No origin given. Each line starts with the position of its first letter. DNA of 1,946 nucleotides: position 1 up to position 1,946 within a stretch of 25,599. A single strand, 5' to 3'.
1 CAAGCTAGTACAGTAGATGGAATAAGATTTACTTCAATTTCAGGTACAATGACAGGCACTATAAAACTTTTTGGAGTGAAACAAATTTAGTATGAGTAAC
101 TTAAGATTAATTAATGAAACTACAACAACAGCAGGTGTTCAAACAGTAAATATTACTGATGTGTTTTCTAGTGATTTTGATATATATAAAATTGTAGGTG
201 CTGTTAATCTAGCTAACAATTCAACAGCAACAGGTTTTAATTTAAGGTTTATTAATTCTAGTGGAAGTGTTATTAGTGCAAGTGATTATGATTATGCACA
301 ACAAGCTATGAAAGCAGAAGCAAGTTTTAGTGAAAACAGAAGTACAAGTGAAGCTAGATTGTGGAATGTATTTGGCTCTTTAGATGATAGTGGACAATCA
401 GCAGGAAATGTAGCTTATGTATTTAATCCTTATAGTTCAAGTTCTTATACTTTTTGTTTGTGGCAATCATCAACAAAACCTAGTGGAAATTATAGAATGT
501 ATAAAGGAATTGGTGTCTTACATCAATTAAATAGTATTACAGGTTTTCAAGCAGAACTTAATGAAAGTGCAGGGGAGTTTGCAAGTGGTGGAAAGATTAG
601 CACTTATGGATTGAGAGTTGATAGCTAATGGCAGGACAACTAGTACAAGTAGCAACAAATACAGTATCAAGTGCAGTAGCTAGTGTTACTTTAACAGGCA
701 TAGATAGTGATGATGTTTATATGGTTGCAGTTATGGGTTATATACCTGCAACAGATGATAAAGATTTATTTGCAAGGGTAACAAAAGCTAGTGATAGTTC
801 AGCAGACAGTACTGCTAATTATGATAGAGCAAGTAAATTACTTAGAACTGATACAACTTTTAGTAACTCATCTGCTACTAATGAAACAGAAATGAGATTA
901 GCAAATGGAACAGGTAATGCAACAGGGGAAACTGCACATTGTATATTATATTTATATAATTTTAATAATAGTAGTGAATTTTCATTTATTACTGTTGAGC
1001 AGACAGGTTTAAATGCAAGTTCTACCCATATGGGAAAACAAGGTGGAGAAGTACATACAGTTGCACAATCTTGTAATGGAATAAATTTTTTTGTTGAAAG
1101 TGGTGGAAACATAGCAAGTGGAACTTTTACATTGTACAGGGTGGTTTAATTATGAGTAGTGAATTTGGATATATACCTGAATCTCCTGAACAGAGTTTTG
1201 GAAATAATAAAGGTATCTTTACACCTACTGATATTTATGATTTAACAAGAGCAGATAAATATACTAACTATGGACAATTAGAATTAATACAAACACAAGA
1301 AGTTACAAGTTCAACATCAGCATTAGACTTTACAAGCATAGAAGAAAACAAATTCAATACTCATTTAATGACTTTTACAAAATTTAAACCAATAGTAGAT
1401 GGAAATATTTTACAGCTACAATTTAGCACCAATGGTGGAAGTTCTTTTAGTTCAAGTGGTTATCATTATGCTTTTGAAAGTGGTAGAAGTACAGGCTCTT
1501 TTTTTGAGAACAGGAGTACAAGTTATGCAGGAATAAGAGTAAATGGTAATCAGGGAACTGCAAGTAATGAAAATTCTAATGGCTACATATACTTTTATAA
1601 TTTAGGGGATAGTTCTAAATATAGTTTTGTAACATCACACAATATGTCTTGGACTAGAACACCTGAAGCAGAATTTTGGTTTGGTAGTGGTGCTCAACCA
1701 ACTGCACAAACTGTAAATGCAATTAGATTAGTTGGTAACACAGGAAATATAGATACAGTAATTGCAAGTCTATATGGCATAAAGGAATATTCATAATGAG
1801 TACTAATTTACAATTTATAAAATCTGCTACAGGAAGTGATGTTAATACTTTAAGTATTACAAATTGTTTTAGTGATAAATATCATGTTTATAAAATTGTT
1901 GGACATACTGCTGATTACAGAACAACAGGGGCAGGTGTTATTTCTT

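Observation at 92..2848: Duplicated three-gene cassette: six paralogous small proteins arranged C-A-B-C-A-B in the receptor-binding position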

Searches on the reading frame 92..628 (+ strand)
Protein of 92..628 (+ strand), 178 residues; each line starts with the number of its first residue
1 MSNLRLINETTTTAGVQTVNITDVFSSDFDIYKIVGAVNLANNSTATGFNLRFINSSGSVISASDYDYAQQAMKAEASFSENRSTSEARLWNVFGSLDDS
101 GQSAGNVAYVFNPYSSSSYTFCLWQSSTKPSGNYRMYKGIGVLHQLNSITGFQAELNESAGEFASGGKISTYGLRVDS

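Call 5: search_protein_families(library=pfam, proteins=[window:92-628:+], max_evalue=1)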
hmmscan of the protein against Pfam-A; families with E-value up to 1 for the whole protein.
window:92-628:+ (178 aa): 0 families

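Call 6: search_protein_families(library=phrogs, proteins=[window:92-628:+], max_evalue=0.1)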
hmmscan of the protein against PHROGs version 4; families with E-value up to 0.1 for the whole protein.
window:92-628:+ (178 aa): 0 families

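Call 94: search_protein_families(library=ncbifam, proteins=[window:92-628:+], max_evalue=0.01)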
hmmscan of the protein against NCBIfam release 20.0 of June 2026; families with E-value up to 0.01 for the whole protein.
window:92-628:+ (178 aa): 0 families

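Call 95: search_protein_families(library=padloc, proteins=[window:92-628:+], max_evalue=0.01)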
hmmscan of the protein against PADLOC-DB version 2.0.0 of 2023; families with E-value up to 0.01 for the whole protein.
window:92-628:+ (178 aa): 0 families

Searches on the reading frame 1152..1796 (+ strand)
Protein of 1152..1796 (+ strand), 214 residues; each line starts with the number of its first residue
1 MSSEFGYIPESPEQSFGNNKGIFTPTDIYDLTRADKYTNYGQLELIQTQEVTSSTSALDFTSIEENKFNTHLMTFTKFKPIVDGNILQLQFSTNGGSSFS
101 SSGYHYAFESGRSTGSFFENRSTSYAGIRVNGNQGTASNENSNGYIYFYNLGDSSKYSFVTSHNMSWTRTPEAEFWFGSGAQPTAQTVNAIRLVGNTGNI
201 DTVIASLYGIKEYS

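Call 5: search_protein_families(library=pfam, proteins=[window:1152-1796:+], max_evalue=1)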
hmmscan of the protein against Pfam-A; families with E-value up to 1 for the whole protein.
window:1152-1796:+ (214 aa): 0 families

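Call 6: search_protein_families(library=phrogs, proteins=[window:1152-1796:+], max_evalue=0.1)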
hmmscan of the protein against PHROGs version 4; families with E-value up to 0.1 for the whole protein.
window:1152-1796:+ (214 aa): 1 family
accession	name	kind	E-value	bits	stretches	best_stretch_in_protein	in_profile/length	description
phrog_14820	-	unknown function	8.3e-10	39.9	1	30-211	13-206/206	-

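Call 23: find_homologous_proteins(query=window:1152-1796:+, max_evalue=0.001)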
Query window:1152-1796:+ (214 aa): 1122 proteins with E <= 0.001 among 1208 candidates; the best 120 are listed.
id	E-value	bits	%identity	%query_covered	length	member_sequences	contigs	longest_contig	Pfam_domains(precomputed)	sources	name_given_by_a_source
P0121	4.5e-134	463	99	100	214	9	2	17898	-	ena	-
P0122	9.7e-110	383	82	100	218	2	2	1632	-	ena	-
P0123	5.6e-85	302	79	81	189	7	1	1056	-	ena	-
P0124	1.4e-84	301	79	81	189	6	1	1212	-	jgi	-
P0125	1.4e-83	298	79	81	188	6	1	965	-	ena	-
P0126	1.4e-79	285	76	81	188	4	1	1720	-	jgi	-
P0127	3.4e-79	284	76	81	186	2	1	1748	-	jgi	-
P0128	6.0e-77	276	62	100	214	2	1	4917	-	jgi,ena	-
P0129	3.5e-76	274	64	100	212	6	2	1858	-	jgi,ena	jgi:hypothetical protein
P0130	1.0e-75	272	60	100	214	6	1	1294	-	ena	-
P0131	1.4e-71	259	57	100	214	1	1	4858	-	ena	-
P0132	1.3e-69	252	60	100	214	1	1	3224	-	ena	-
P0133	2.2e-68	248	62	100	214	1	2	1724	-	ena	-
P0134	8.0e-68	246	57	99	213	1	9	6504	-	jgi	jgi:hypothetical protein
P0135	1.3e-67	246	58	99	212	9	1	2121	-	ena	-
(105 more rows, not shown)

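Call 35: search_dna_similar(query=window:1152-1796:+, collection=phages, mode=protein, max_rows=40, max_evalue=0.01)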
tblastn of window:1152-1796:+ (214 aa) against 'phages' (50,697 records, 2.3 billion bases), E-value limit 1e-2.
No match.

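Call 91: predict_structure(alignment_id=A6)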
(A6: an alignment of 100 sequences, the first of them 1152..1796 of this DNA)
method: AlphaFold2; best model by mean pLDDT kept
length: 214 residues; sequences in the alignment: 100
mean_pLDDT: 88.4   pTM: 0.80
mean pLDDT of the five models: 88.4, 88.2, 88.2, 87.7, 87.4
residues with pLDDT >= 90: 162; 70-90: 15; 50-70: 29; < 50: 8
segments of 3 or more residues with pLDDT < 50: 11-16
pLDDT, mean of each block of 10 residues (from residue 1): 58 50 70 62 91 97 93 97 96 97 97 96 96 92 97 96 95 95 96 96 97 66
secondary structure, 60 per line:
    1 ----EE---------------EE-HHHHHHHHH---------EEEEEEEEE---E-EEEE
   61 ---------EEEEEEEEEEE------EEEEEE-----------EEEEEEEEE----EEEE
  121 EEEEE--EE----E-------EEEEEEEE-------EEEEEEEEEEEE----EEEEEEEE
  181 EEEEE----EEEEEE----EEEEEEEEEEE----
elements in order: H25-33 E43-51 E57-60 E70-80 E87-92 E104-112 E117-125 E142-149 E157-168 E173-185 E190-195 E200-210

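Call 93: fold_search(model_id=the predicted structure, library=pdb)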
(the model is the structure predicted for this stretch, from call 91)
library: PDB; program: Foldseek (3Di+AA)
matches with E <= 10: 1435; with E <= 0.001: 1
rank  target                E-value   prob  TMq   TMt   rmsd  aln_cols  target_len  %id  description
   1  5z5d                  1.9e-04  0.99  0.32  0.17   8.4       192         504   14  Crystal structure of a thermostable glycoside hydrolase family 43 {beta}-1,4-xylosidase from Geobacillus thermoleovorans (released 2018-04-25)
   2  7vy0_A                4.4e-03  0.21  0.19  0.16  20.2       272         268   10  Coxsackievirus B3 full particle at pH7.4 (VP3-234N) (released 2022-01-19)
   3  9f4b_F2               4.9e-03  0.33  0.18  0.11  16.7       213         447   11  Pre-assembled baseplate cup of Klebsiella phage KP1 variant vB_Kpn_Lilla1 (released 2025-05-14)
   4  9pr8_A                6.9e-03  0.25  0.16  0.09  16.2       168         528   12  Crystal Structure of the Clostridiodes difficile CspC-CspA heterodimer. (released 2026-01-21)
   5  9pr9_C                7.3e-03  0.18  0.15  0.08  15.6       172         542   11  Crystal structure of the Clostridiodes difficile CspA homodimer (released 2026-01-21)
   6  7vxl_A                9.2e-03  0.20  0.19  0.18  19.3       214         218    9  Coxsackievirus B3 A-particle at pH7.4 (VP3-234Q) (released 2022-11-16)
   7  9pr9_A                1.1e-02  0.18  0.14  0.08  16.4       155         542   12  Crystal structure of the Clostridiodes difficile CspA homodimer (released 2026-01-21)
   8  6mw4                  1.4e-02  0.41  0.20  0.11  14.5       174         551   10  Structure of pseudoprotease CspC from Clostridioides difficile (released 2019-06-26)
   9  7xxg_A                1.4e-02  0.16  0.17  0.15  19.9       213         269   11  Echo 18 at pH5.5 (released 2022-06-29)
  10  4i0w_D                2.2e-02  0.41  0.23  0.12  12.9       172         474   12  Structure of the Clostridium Perfringens CspB protease (released 2013-04-03)
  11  3ldk_A                2.2e-02  0.38  0.26  0.11  16.2       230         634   12  Crystal Structure of A. japonicus CB05 (released 2010-05-12)
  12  2g3o_C                2.2e-02  0.12  0.15  0.15  16.4       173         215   12  The 2.1A crystal structure of copGFP (released 2006-08-15)
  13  6ms3_B                2.4e-02  0.57  0.27  0.14   7.9       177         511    8  Crystal structure of the GH43 protein BlXynB mutant (K247S) from Bacillus licheniformis (released 2019-04-17)
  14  9fjc_1                2.4e-02  0.14  0.18  0.17  19.7       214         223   10  Compact CVB1-VLP (Tween80) (released 2024-07-31)
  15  6ms3_A                2.6e-02  0.66  0.29  0.15  10.5       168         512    8  Crystal structure of the GH43 protein BlXynB mutant (K247S) from Bacillus licheniformis (released 2019-04-17)
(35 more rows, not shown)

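Call 94: search_protein_families(library=ncbifam, proteins=[window:1152-1796:+], max_evalue=0.01)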
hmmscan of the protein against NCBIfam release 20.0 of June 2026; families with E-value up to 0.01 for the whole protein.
window:1152-1796:+ (214 aa): 0 families

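Call 95: search_protein_families(library=padloc, proteins=[window:1152-1796:+], max_evalue=0.01)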
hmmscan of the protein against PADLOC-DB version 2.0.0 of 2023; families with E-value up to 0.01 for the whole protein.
window:1152-1796:+ (214 aa): 0 families
